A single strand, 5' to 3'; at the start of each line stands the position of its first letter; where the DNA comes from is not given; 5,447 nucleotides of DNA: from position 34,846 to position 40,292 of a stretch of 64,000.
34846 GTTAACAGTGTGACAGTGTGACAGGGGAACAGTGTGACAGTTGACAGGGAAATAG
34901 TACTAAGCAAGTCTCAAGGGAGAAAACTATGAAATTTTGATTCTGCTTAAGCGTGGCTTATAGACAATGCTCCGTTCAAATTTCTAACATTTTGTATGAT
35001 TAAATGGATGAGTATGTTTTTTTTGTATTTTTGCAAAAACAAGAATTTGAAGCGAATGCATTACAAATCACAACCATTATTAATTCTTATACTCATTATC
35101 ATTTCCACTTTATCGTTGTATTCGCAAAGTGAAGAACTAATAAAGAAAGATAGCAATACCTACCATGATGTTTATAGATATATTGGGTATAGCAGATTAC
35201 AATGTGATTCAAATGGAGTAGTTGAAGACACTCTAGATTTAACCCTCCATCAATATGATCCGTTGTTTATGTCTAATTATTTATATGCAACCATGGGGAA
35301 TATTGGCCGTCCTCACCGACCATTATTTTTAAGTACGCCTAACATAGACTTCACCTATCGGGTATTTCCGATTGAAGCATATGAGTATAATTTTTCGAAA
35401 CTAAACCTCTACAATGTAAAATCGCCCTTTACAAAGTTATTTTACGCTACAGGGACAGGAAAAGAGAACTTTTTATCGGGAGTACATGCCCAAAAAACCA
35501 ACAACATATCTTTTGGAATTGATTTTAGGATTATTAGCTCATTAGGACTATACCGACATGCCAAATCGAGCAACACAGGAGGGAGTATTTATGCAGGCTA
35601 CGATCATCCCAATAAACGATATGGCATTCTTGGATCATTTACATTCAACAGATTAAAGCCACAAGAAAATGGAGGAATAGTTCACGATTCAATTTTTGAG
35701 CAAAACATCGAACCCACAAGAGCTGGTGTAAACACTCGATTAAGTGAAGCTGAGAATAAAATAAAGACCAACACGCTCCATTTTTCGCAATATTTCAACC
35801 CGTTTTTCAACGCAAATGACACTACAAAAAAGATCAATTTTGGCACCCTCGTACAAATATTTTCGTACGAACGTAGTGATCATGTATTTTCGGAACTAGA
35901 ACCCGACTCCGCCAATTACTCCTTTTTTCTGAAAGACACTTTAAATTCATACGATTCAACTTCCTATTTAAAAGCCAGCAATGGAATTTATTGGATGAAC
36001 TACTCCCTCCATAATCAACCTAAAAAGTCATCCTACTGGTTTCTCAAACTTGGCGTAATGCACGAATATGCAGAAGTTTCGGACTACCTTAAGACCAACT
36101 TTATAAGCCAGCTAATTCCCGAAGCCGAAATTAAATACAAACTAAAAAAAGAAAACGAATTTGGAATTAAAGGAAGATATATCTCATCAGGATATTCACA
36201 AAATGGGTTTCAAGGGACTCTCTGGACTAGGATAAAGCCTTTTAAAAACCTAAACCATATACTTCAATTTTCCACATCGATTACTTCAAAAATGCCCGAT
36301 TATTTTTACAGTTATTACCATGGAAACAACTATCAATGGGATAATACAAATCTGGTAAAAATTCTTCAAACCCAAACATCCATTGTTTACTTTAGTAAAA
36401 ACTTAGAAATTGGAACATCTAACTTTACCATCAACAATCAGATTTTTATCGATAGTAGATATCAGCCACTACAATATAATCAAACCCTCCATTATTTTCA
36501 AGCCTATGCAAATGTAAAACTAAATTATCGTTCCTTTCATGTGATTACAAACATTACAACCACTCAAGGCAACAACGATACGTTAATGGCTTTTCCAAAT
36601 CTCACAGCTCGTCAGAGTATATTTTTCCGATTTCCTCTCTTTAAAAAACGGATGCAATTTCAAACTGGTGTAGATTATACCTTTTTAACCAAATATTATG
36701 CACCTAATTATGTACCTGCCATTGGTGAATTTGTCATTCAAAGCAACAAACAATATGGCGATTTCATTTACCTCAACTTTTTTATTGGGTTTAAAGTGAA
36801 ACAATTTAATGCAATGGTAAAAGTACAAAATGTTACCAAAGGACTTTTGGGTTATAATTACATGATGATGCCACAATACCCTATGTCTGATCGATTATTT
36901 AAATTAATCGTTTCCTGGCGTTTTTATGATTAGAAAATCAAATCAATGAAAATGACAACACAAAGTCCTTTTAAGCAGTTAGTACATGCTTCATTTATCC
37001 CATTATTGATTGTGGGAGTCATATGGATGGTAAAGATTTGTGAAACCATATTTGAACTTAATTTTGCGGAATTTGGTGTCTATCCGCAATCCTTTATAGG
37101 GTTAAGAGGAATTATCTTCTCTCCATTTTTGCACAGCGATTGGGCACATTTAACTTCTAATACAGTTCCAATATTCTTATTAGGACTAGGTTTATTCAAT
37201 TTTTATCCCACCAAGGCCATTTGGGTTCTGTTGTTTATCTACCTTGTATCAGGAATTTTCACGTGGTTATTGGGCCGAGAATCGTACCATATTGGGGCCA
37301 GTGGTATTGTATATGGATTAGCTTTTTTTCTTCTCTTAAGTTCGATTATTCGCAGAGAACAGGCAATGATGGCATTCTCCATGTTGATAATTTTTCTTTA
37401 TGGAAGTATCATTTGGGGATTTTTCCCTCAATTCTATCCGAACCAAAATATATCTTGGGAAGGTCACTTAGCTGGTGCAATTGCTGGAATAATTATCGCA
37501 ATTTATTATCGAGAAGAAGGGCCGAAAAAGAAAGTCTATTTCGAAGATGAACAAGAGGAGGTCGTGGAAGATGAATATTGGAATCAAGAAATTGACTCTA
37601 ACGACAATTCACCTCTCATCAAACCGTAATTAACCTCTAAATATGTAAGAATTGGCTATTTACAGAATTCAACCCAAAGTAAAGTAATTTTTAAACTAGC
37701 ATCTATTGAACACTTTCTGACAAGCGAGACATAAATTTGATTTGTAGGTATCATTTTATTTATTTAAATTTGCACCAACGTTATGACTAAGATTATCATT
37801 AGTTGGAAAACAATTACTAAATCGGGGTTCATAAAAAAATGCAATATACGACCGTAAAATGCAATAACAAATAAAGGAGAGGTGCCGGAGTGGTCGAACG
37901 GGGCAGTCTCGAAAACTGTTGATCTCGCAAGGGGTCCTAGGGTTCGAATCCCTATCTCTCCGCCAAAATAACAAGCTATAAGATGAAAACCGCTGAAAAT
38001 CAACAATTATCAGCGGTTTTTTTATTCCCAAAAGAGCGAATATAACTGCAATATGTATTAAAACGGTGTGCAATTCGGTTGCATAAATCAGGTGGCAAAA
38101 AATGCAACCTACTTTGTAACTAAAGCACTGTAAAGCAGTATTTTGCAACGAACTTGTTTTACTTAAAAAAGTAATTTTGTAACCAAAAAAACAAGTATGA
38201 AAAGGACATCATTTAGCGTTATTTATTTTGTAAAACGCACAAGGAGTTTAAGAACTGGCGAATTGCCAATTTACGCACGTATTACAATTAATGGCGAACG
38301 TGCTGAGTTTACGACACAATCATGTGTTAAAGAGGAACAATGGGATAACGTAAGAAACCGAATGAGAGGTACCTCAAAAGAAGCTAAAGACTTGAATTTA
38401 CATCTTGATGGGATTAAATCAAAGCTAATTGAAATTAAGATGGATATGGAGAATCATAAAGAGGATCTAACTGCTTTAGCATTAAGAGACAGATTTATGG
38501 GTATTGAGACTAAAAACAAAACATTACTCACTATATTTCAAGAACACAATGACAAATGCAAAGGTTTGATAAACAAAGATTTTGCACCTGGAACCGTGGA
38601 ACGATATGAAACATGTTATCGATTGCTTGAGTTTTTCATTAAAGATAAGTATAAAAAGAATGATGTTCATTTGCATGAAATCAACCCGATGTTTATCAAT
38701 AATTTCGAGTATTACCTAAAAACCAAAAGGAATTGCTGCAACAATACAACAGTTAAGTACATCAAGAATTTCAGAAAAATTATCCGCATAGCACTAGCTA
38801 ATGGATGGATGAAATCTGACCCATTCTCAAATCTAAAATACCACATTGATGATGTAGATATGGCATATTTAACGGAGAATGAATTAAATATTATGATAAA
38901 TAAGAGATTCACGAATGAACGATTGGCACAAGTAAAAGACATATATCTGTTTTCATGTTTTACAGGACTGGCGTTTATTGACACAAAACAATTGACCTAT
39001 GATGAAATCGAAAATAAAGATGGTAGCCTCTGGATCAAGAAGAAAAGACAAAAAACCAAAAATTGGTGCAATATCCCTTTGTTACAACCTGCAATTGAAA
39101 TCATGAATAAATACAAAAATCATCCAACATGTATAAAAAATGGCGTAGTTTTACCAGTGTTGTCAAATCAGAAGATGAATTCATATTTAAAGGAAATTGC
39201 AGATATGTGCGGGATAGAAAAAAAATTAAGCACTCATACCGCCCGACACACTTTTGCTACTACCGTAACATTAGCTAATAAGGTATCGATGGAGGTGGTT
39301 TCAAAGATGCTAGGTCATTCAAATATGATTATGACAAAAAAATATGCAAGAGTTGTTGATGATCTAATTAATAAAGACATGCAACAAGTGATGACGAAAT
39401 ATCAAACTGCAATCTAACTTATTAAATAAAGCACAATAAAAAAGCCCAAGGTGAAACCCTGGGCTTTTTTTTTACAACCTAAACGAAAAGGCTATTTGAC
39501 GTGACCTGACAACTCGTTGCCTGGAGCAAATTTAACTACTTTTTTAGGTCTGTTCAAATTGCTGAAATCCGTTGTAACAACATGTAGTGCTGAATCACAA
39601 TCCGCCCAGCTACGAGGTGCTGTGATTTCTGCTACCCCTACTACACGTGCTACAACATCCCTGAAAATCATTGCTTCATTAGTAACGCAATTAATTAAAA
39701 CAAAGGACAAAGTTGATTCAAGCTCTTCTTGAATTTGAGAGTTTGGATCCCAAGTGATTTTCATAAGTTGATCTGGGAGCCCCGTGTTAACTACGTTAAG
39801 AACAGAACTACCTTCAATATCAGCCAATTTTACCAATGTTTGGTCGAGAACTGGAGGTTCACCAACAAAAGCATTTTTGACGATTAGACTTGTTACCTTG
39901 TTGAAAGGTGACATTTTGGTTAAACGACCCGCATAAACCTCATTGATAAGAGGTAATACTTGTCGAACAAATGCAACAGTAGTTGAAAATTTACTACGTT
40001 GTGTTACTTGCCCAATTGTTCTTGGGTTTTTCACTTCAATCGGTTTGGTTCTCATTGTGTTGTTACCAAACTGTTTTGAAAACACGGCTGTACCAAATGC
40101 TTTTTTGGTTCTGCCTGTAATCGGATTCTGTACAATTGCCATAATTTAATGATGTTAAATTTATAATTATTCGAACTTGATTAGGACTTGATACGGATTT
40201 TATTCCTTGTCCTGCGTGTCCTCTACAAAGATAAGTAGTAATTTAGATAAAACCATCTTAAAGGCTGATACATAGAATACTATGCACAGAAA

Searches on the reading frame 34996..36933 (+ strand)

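Call 55: search_protein_families(library=pfam, proteins=[window:34996-36933:+])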
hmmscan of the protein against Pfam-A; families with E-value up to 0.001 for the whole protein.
window:34996-36933:+ (645 aa): 1 family
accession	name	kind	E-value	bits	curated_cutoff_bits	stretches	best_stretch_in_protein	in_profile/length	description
PF14121.12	Porin_10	-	5.8e-88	296.6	27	1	77-645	19-597/597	Putative porin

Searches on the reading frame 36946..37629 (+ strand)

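Call 55: search_protein_families(library=pfam, proteins=[window:36946-37629:+])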
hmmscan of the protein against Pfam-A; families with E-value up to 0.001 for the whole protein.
window:36946-37629:+ (227 aa): 1 family
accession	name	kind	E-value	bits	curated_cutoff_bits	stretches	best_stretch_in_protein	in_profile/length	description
PF01694.28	Rhomboid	-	3.3e-21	76.4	22.6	1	55-189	6-141/143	Rhomboid domain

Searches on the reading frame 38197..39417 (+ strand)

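Call 55: search_protein_families(library=pfam, proteins=[window:38197-39417:+])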
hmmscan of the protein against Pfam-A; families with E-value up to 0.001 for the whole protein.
window:38197-39417:+ (406 aa): 4 families
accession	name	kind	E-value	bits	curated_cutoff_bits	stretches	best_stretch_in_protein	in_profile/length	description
PF13102.12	Phage_int_SAM_5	-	2.9e-20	72.9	22.3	1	109-216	1-97/98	Phage integrase SAM-like domain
PF00589.27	Phage_integrase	-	1.9e-15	57.5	27.1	1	225-386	3-168/172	Phage integrase family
PF17293.8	Arm-DNA-bind_5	-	8.4e-15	55.5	22.6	1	11-93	1-83/87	Arm DNA-binding domain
PF11917.13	DUF3435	-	0.00066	19.2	25.8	0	322-403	173-252/418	Protein of unknown function (DUF3435)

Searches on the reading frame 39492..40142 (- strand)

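Call 55: search_protein_families(library=pfam, proteins=[window:39492-40142:-])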
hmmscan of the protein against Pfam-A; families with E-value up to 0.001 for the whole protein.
window:39492-40142:- (216 aa): 1 family
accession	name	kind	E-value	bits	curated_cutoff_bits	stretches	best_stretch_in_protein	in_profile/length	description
PF19781.4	DUF6266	-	3.6e-22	79.3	23.4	1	14-188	4-181/198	Family of unknown function (DUF6266)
